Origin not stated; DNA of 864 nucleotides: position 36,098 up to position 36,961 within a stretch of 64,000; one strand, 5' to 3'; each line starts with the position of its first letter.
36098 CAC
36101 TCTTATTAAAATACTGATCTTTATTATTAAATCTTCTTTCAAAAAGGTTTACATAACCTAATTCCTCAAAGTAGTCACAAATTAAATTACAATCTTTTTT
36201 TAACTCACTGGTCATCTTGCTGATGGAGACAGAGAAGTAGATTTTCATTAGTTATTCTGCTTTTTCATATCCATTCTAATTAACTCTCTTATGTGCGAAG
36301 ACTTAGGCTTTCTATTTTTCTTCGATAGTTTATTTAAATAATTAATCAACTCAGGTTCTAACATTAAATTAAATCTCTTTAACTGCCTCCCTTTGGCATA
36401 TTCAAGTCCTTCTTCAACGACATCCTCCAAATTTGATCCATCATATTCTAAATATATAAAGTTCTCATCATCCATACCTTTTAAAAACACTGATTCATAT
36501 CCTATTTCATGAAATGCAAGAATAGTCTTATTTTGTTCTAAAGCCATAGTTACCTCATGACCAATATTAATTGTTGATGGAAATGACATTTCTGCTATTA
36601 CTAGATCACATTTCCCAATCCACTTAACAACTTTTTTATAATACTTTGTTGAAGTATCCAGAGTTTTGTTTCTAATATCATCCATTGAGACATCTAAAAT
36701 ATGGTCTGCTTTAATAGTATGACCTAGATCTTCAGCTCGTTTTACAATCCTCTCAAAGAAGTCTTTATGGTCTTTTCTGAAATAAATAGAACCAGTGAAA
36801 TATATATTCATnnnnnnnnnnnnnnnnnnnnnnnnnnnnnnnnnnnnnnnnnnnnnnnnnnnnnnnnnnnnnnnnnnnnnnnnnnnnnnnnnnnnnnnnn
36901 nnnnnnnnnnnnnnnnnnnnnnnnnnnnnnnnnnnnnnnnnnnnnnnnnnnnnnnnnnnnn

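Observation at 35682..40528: Six-member family of DNPH1/Rcl(NDT)-like domains fused to ribbon-helix-helix domains, half with degenerate active sites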

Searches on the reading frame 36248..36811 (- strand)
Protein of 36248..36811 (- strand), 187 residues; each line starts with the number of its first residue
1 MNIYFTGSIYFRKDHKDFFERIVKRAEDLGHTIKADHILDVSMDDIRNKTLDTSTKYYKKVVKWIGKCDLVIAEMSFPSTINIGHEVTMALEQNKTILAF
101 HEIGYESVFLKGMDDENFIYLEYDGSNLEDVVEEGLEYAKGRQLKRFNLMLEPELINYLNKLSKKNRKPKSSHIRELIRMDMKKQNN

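Call 3: search_protein_families(library=pfam, proteins=[window:36248-36811:-], max_evalue=1)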
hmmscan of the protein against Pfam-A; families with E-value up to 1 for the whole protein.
window:36248-36811:- (187 aa): 4 families
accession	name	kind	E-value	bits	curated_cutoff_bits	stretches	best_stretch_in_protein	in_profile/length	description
PF05014.21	Nuc_deoxyrib_tr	-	5.5e-08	33.4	28.8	1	3-102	1-98/117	Nucleoside 2-deoxyribosyltransferase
PF01402.27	RHH_1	-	0.01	16.2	20.5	1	146-180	1-35/39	Ribbon-helix-helix protein, copG family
PF23251.1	KH_PARP14_4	-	0.11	12.8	22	1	94-118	28-52/65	PARP14, fourth type I KH domain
PF14359.12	DUF4406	-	0.17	12.8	22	1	1-72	1-64/91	Domain of unknown function (DUF4406)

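Call 6: search_protein_families(library=ncbifam, proteins=[window:36248-36811:-], max_evalue=0.1)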
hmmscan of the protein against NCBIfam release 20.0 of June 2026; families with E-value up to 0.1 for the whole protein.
window:36248-36811:- (187 aa): 2 families
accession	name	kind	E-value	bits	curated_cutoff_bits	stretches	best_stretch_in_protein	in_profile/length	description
NF008671.0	PRK11675.1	equivalog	0.0095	16.3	62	1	139-185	45-91/95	LexA regulated protein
NF048017.1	antitoxin_RelB_like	equivalog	0.061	13.6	50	0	151-179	2-30/70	type II toxin-antitoxin system RelB family antitoxin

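Call 7: search_protein_families(library=padloc, proteins=[window:36248-36811:-], max_evalue=0.1)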
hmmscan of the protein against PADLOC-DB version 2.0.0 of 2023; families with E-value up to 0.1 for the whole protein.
window:36248-36811:- (187 aa): 0 families

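Call 17: find_related_loci(query=A2, collection=genome_contigs, flank=7000)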
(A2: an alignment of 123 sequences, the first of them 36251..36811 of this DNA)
Query A2 (187 aa) in genome_contigs; peptide patterns used: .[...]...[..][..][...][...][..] (x = any residue, [..] = any of these).
201 stretches matched a pattern; 188 encode a relative of the query (tblastn E <= 1e-3); the best 80 are kept; 80 distinct loci.
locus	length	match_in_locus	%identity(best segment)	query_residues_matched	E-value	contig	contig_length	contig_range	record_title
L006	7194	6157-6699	40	1-181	6e-47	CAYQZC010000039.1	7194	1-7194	MAG TPA_asm: uncultured Pseudomonadales bacterium isolate SRP292972_co1_124 genome assembly, contig: NODE_4228_length_71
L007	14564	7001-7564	40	1-186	4e-46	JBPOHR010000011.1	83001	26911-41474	MAG: Patescibacteria group bacterium isolate MAG_204 c_000000376201, whole genome shotgun sequence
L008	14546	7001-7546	41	1-182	7e-46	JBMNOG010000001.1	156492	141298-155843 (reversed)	MAG: Patescibacteria group bacterium isolate SBF912SR1HQ0020 scaffold_189_c1, whole genome shotgun sequence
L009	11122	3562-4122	37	1-187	5e-45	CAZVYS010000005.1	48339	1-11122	MAG TPA_asm: uncultured Pseudomonadales bacterium isolate SRP077602_co2_364 genome assembly, contig: NODE_1100_length_48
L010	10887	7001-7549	39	1-183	8e-44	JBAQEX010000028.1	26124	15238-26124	MAG: Microgenomates group bacterium isolate MFD12003_ilm_asm_bin69 k127_26220, whole genome shotgun sequence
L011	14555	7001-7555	40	1-186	3e-43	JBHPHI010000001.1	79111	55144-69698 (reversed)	Patescibacteria group bacterium isolate SAG AM-311-P01 NODE_1_length_79111_cov_31.997432, whole genome shotgun sequence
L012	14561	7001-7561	37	1-185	6e-43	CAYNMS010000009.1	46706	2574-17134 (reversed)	MAG TPA_asm: uncultured Pseudomonadales bacterium isolate SRP239054_co1_52 genome assembly, contig: NODE_433_length_4670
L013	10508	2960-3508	38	1-184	2e-42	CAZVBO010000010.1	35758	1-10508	MAG TPA_asm: uncultured Pseudomonadales bacterium isolate SRP304446_co1_134 genome assembly, contig: NODE_774_length_357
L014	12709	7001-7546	38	1-182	6e-42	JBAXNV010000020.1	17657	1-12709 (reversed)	MAG: bacterium isolate ELA488 MAG488_20, whole genome shotgun sequence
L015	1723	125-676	39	1-184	6e-42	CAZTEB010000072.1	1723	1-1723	MAG TPA_asm: uncultured Pseudomonadales bacterium isolate SRP334346_co1_115 genome assembly, contig: NODE_65984_length_1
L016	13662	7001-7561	42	1-187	1e-47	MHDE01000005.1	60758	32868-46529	MAG: Microgenomates group bacterium RIFCSPHIGHO2_01_FULL_45_11 rifcsphigho2_01_scaffold_1589, whole genome shotgun seque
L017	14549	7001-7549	36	1-184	6e-40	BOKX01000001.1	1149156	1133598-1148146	Patescibacteria group bacterium BroJett032 DNA, sequence1, whole genome shotgun sequence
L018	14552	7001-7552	35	1-184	2e-39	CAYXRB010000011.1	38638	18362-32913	MAG TPA_asm: uncultured Pseudomonadales bacterium isolate SRP239243_co2_211 genome assembly, contig: NODE_1429_length_38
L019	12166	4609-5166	36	1-186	3e-41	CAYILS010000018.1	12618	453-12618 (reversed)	MAG TPA_asm: uncultured Pseudomonadales bacterium isolate ERP119705_co23_57 genome assembly, contig: NODE_5036_length_12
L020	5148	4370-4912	38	1-182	2e-38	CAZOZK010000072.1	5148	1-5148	MAG TPA_asm: uncultured Pseudomonadales bacterium isolate SRP107338_co1_182 genome assembly, contig: NODE_23522_length_5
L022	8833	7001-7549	38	1-184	3e-37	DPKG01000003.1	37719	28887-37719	MAG TPA_asm: Candidatus Shapirobacteria bacterium isolate UBA12405 contig_4636, whole genome shotgun sequence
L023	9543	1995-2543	35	1-184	1e-36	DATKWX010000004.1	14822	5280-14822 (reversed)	MAG TPA_asm: Candidatus Bathyarchaeia archaeon isolate SMAG_U14175 k141_2409881, whole genome shotgun sequence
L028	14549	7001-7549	35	1-184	3e-36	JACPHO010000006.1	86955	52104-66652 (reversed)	MAG: Candidatus Shapirobacteria bacterium isolate NC_groundwater_416_Ag_B-0.1um_40_33 GD18-4_B1_scaffold_1396564, whole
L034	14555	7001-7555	31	1-185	2e-34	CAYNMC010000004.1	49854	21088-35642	MAG TPA_asm: uncultured Pseudomonadales bacterium isolate SRP231805_co4_157 genome assembly, contig: k141_224227, whole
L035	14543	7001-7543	34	4-184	1e-33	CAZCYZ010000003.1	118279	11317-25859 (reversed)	MAG TPA_asm: uncultured Gammaproteobacteria bacterium isolate SRP192927_co7_728 genome assembly, contig: NODE_155_length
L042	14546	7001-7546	34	1-183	1e-31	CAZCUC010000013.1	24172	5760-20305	MAG TPA_asm: uncultured Pseudomonadales bacterium isolate SRP286056_co1_428 genome assembly, contig: NODE_2385_length_24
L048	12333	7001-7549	32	1-184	2e-30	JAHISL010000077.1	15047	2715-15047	MAG: Patescibacteria group bacterium isolate MM_PC_MetaG.mb.172 MM_PC_MetaG.mb.172_k141_1259037, whole genome shotgun se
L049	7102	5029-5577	32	1-184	5e-30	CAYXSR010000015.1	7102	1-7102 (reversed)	MAG TPA_asm: uncultured Pseudomonadales bacterium isolate SRP323688_co1_112 genome assembly, contig: NODE_15047_length_7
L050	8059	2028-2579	33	1-184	5e-30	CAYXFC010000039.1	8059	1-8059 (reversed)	MAG TPA_asm: uncultured Pseudomonadales bacterium isolate binchicken_co387_139 genome assembly, contig: NODE_12396_lengt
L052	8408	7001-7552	33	1-184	4e-30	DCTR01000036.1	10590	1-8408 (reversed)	MAG TPA_asm: Candidatus Shapirobacteria bacterium UBA1435 UBA1435_contig_19498, whole genome shotgun sequence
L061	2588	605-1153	31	1-183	3e-29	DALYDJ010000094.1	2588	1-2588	MAG TPA_asm: Candidatus Woesebacteria bacterium isolate CTOTU14224 NODE_12619_length_2588_cov_3.159100, whole genome sho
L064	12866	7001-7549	30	1-184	2e-28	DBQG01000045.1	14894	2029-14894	MAG TPA_asm: Patescibacteria group bacterium UBA1400 UBA1400_contig_38800, whole genome shotgun sequence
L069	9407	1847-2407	34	1-187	4e-28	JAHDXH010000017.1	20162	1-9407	MAG: Patescibacteria group bacterium isolate PAT3 NODE_3549_length_20162_cov_6.474213, whole genome shotgun sequence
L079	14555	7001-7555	29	1-184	1e-26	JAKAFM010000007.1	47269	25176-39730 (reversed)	MAG: bacterium isolate WY1.bin95 NODE_1097_length_47269_cov_1.933117, whole genome shotgun sequence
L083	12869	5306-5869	30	1-187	2e-26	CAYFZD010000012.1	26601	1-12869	MAG TPA_asm: uncultured Pseudomonadales bacterium isolate ERP113451_co1_113 genome assembly, contig: NODE_2055_length_26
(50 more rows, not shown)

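Call 23: search_protein_families(library=pfam, proteins=[L008:5440-6045:+, L010:9404-10855:+, L014:9693-10742:+, L028:8452-9720:-, L008:2366-3883:+, L008:3949-4242:+, L007:5987-6961:+, L022:4130-4645:-], max_evalue=0.001)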
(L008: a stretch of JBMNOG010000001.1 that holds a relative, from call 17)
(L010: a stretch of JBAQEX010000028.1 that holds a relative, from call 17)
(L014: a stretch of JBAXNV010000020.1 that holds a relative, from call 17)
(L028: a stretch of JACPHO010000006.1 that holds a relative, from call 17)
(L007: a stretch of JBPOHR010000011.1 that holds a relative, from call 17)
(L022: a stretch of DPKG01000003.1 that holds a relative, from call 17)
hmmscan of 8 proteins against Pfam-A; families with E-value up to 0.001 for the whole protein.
L008:5440-6045:+ (201 aa): 7 families
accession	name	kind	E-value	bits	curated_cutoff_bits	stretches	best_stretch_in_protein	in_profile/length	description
PF13662.12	Toprim_4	-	2.1e-23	82.8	25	1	81-168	2-81/85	Toprim domain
PF21176.3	RecR_HhH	-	8.9e-15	54.7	27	1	7-48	1-42/45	RecR, helix-hairpin-helix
PF21175.2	RecR_C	-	3.5e-12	45.9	22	1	176-199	1-24/24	RecR, C-terminal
PF01751.28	Toprim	-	1.7e-09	38.1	23.1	1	81-172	1-95/96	Toprim domain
PF02132.21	RecR_ZnF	-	2.4e-09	37.2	22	1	55-74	2-21/21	RecR, Cys4-zinc finger domain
PF00633.29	HHH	-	0.00013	22.1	24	1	11-27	10-26/30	Helix-hairpin-helix motif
PF14520.12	HHH_5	-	0.00097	20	27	0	11-28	34-51/57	Helix-hairpin-helix domain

L010:9404-10855:+ (483 aa): 3 families
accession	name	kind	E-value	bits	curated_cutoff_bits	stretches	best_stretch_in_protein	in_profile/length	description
PF01406.26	tRNA-synt_1e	-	3.8e-85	286.3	27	1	14-335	2-297/301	tRNA synthetases class I (C) catalytic domain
PF09334.17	tRNA-synt_1g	-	3.4e-06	26.5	20.1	0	279-334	316-371/391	tRNA synthetases class I (M)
PF23493.1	CysS_C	-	1.1e-05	25.9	23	1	432-475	4-47/51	Cysteinyl-tRNA ligase anticodon binding domain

L014:9693-10742:+ (349 aa): 7 families
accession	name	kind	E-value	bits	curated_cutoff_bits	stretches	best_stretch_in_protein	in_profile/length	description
PF01738.24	DLH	-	2.4e-09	37.5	21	1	282-328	140-186/217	Dienelactone hydrolase family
PF00326.27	Peptidase_S9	-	7.1e-09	35.9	22.6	1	139-213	6-82/213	Prolyl oligopeptidase family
PF12146.15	Hydrolase_4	-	4.3e-08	33.2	27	0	140-240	24-113/239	Serine aminopeptidase, S33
PF00561.26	Abhydrolase_1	-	6.7e-07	29.7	25.8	1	144-262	24-127/245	alpha/beta hydrolase fold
PF07859.19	Abhydrolase_3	-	1e-06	29.1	25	1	189-329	65-207/210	alpha/beta hydrolase fold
PF05448.18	AXE1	-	1.4e-06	27.7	21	1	75-214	41-195/321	Acetyl xylan esterase (AXE1)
PF12697.13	Abhydrolase_6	-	2.9e-06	28.5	26.3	1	145-264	25-113/217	Alpha/beta hydrolase family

L028:8452-9720:- (422 aa): 2 families
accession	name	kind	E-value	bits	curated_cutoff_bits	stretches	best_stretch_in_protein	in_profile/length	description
PF08245.18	Mur_ligase_M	-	1.3e-09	38.8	24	1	40-201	1-129/200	Mur ligase middle domain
PF02875.26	Mur_ligase_C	-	2.2e-07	32.2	28.4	1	265-341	2-78/127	Mur ligase, glutamate ligase domain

L008:2366-3883:+ (505 aa): 12 families
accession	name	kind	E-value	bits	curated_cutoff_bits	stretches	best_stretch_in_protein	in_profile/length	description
PF13177.12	DNA_pol3_delta2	-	3.7e-42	144.5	27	1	24-174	8-159/161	DNA polymerase III, delta subunit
PF00004.35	AAA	-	6.9e-13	49.6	21.2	1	39-170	2-126/131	ATPase family associated with various cellular activities (AAA)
PF20964.2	DnaX_C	-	1.5e-09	38.3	26.2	1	400-486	9-95/113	DNA polymerase III subunit tau, C-terminal domain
PF07728.20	AAA_5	-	2.4e-06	28.1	22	1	38-146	2-96/139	AAA domain (dynein-related subfamily)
PF13401.12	AAA_22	-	6.8e-06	26.9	27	1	39-154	9-123/130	AAA domain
PF05496.18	RuvB_N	-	5.2e-05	23.5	27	0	26-70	24-68/159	Holliday junction DNA helicase RuvB P-loop domain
PF03215.21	Rad17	-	8.5e-05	23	23.8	1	4-72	9-84/186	Rad17 P-loop domain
PF13604.12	AAA_30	-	0.0001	22.5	27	1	38-150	21-122/191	AAA domain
PF22608.2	DNAX_ATPase_lid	-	0.00015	21.9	27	1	181-220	3-42/49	DNA polymerase III clamp loader subunit, ATPase lid domain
PF06068.19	TIP49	-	0.0005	19.8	23.8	0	119-153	277-310/347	TIP49 P-loop domain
PF21960.2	RCF1-5-like_lid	-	0.00079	19.8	27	0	183-219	2-39/43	RCF1/5-like, AAA+ ATPase lid domain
PF13245.12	AAA_19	-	0.00094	19.8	25.1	0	38-150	14-123/134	AAA domain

L008:3949-4242:+ (97 aa): 1 family
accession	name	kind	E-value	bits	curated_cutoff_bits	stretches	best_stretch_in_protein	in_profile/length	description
PF02575.21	YbaB_DNA_bd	-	1.2e-08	35.4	25.5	1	12-88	3-90/91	YbaB/EbfC DNA-binding family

L007:5987-6961:+ (324 aa): 4 families
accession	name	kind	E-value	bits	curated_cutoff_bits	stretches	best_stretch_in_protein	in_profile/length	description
PF13649.12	Methyltransf_25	-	2.8e-08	34.8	27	1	106-156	1-50/97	Methyltransferase domain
PF08242.18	Methyltransf_12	-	1.4e-06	29.4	30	1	109-227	3-98/98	Methyltransferase domain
PF08241.18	Methyltransf_11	-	1.4e-06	29.3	21.2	1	108-227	2-93/95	Methyltransferase domain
PF13489.12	Methyltransf_23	-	0.00022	21.4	27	1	100-225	20-112/164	Methyltransferase domain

L022:4130-4645:- (171 aa): 1 family
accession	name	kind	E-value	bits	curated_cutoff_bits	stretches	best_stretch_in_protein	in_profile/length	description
PF00466.25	Ribosomal_L10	-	1.3e-22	80.1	22.8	1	2-97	2-99/100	Ribosomal protein L10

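Call 24: predict_structure(alignment_id=A2)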
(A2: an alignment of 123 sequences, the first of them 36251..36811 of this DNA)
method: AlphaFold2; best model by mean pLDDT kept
length: 187 residues; sequences in the alignment: 123
mean_pLDDT: 87.7   pTM: 0.73
mean pLDDT of the five models: 87.7, 85.7, 84.9, 84.7, 83.8
residues with pLDDT >= 90: 97; 70-90: 77; 50-70: 13; < 50: 0
segments of 3 or more residues with pLDDT < 50: none
pLDDT, mean of each block of 10 residues (from residue 1): 93 92 97 93 77 90 95 85 89 93 88 87 96 93 60 80 85 86 85
secondary structure, 60 per line:
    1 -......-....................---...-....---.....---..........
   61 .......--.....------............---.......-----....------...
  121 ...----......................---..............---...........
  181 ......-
elements in order: E2-7 H9-28 E32-34 H36-39 H43-47 H51-67 E70-74 H81-92 E96-102 H108-111 E118-123 H128-149 H153-166 H170-186

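Call 27: fold_search(model_id=the predicted structure, library=pdb)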
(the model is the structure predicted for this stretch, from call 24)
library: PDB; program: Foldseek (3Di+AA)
matches with E <= 10: 1441; with E <= 0.001: 90
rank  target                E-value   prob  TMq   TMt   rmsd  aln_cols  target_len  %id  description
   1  9ia6_A                7.5e-09  1.00  0.60  0.85   2.8       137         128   24  Crystal structure of DNPH1 bound by compound 3. (released 2025-11-12)
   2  9i57_B                1.8e-08  1.00  0.61  0.80   2.6       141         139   22  Crystal structure of DNPH1 bound by compound 39. (released 2025-11-12)
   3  9da5_A                2.0e-08  1.00  0.56  0.82   3.9       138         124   22  Crystal structure of human DNPH1 bound to inhibitor 2c (released 2025-02-05)
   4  9ia6_B                2.9e-08  1.00  0.59  0.82   3.3       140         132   23  Crystal structure of DNPH1 bound by compound 3. (released 2025-11-12)
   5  9i9q_A                3.1e-08  1.00  0.59  0.82   2.5       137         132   24  Crystal structure of DNPH1 bound by compound 2. (released 2025-11-12)
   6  8os9_A                4.0e-08  1.00  0.56  0.82   2.0       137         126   22  Structure of Homo sapiens 2'-deoxynucleoside 5'-phosphate N-hydrolase 1 (DNPH1) (released 2023-08-30)
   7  4kxm_B                5.4e-08  1.00  0.57  0.78   3.3       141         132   20  Crystal structure of DNPH1 (RCL) WITH N6-ISOPENTENYL-AMP (released 2014-02-05)
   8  9i9q_D                5.4e-08  1.00  0.58  0.79   3.8       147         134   23  Crystal structure of DNPH1 bound by compound 2. (released 2025-11-12)
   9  9i58_B                6.2e-08  1.00  0.62  0.85   2.1       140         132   22  Crystal structure of DNPH1 bound by compound 31. (released 2025-11-12)
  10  4kxm_A                6.2e-08  1.00  0.59  0.82   3.2       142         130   20  Crystal structure of DNPH1 (RCL) WITH N6-ISOPENTENYL-AMP (released 2014-02-05)
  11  8rqd_A                7.0e-08  1.00  0.58  0.75   3.4       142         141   20  Crystal structure of human DNPH1 mutant-Y24F (released 2024-11-20)
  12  4p5e_A                7.5e-08  1.00  0.60  0.77   2.9       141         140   23  CRYSTAL STRUCTURE OF HUMAN DNPH1 (RCL) WITH 6-NAPHTHYL-PURINE-RIBOSIDE-MONOPHOSPHATE (released 2014-08-20)
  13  9rg8_A                8.5e-08  1.00  0.56  0.85   2.2       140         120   22  Crystal structure of DNPH1 bound by compound 1. (released 2025-11-12)
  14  8rpt_B                9.1e-08  1.00  0.59  0.75   3.5       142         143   22  Crystal structure of human DNPH1 mutant- D80A (released 2024-11-20)
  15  9i6e_A                1.0e-07  1.00  0.61  0.80   2.9       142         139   21  Crystal structure of DNPH1 bound by compound 5. (released 2025-11-12)
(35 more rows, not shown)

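Call 29: search_protein_families(library=pfam, proteins=[L079:6454-6996:+, L083:4778-5287:+, L050:1326-2024:+, L013:1838-2953:+, L042:5965-6987:+, L061:1188-1403:+, L042:7895-8398:+, L048:7567-8169:+, L011:7619-8137:+], max_evalue=0.01)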
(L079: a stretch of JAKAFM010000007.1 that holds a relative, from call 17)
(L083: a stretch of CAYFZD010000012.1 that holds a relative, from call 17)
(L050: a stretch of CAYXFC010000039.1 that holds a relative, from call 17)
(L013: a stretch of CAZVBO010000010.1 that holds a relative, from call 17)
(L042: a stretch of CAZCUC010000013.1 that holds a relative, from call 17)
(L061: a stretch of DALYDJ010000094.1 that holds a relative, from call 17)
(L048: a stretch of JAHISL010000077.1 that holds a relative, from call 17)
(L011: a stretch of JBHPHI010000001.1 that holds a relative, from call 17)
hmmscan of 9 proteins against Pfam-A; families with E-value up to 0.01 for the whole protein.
L079:6454-6996:+ (180 aa): 3 families
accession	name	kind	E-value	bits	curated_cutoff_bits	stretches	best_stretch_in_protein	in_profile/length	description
PF13238.12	AAA_18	-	4.8e-06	27.5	29.4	1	3-69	1-68/128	AAA domain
PF02224.24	Cytidylate_kin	-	0.00074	19.7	26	0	4-29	2-27/211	Cytidylate kinase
PF13521.12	AAA_28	-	0.002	18.8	27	1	2-24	1-23/164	AAA domain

L083:4778-5287:+ (169 aa): 9 families
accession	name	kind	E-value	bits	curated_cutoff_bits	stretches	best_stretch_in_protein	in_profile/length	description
PF13671.12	AAA_33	-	1.9e-09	38.4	27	1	4-141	3-141/143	AAA domain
PF13238.12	AAA_18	-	1.7e-06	29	29.4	1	5-125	3-116/128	AAA domain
PF01202.28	SKI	-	1.4e-05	25.7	22.1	1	9-122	1-107/159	Shikimate kinase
PF08433.16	KTI12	-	0.0002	21.4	22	1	4-144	5-141/271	Chromatin associated protein KTI12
PF00004.35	AAA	-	0.00026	21.9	21.2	1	4-33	2-31/131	ATPase family associated with various cellular activities (AAA)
PF20720.3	nSTAND3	-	0.0015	18.7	27.2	1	4-127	21-128/155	Novel STAND NTPase 3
PF13173.12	AAA_14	-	0.0047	17.4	27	0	2-49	4-48/129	AAA domain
PF01745.22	IPT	-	0.0049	16.7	20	0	2-33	3-34/233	Isopentenyl transferase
PF13401.12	AAA_22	-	0.005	17.6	27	1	2-37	7-33/130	AAA domain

L050:1326-2024:+ (232 aa): 3 families
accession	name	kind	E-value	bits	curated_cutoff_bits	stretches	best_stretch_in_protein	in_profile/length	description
PF00265.24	TK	-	1.2e-11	45.2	20.6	1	42-227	3-175/176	Thymidine kinase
PF13401.12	AAA_22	-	0.001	19.8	27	0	39-79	4-42/130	AAA domain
PF13173.12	AAA_14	-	0.0017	18.8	27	1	42-130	4-76/129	AAA domain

L013:1838-2953:+ (371 aa): 2 families
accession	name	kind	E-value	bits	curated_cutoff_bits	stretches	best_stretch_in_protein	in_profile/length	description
PF08242.18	Methyltransf_12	-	1.8e-05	25.9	30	1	217-279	44-98/98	Methyltransferase domain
PF08241.18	Methyltransf_11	-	0.0022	19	21.2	0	224-280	47-94/95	Methyltransferase domain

L042:5965-6987:+ (340 aa): 0 families

L061:1188-1403:+ (71 aa): 0 families

L042:7895-8398:+ (167 aa): 0 families

L048:7567-8169:+ (200 aa): 7 families
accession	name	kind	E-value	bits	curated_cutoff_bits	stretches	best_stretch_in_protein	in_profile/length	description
PF13419.12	HAD_2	-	3.3e-24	86.4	23.8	1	6-166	1-178/178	Haloacid dehalogenase-like hydrolase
PF00702.32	Hydrolase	-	4.5e-13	50.5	26.4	1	3-160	1-191/191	haloacid dehalogenase-like hydrolase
PF12710.13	HAD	-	5.8e-12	46.9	27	1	6-156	1-167/189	haloacid dehalogenase-like hydrolase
PF13242.12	Hydrolase_like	-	3.6e-05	24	22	1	136-187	17-71/75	HAD-hyrolase-like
PF12689.13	Acid_PPase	-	0.00047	20.5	27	0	105-173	88-157/169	Acid Phosphatase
PF01244.27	Peptidase_M19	-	0.0018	18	26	1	107-175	75-146/319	Membrane dipeptidase (Peptidase family M19)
PF13344.12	Hydrolase_6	-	0.0042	17.5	27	0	74-111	10-47/101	Haloacid dehalogenase-like hydrolase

L011:7619-8137:+ (172 aa): 0 families
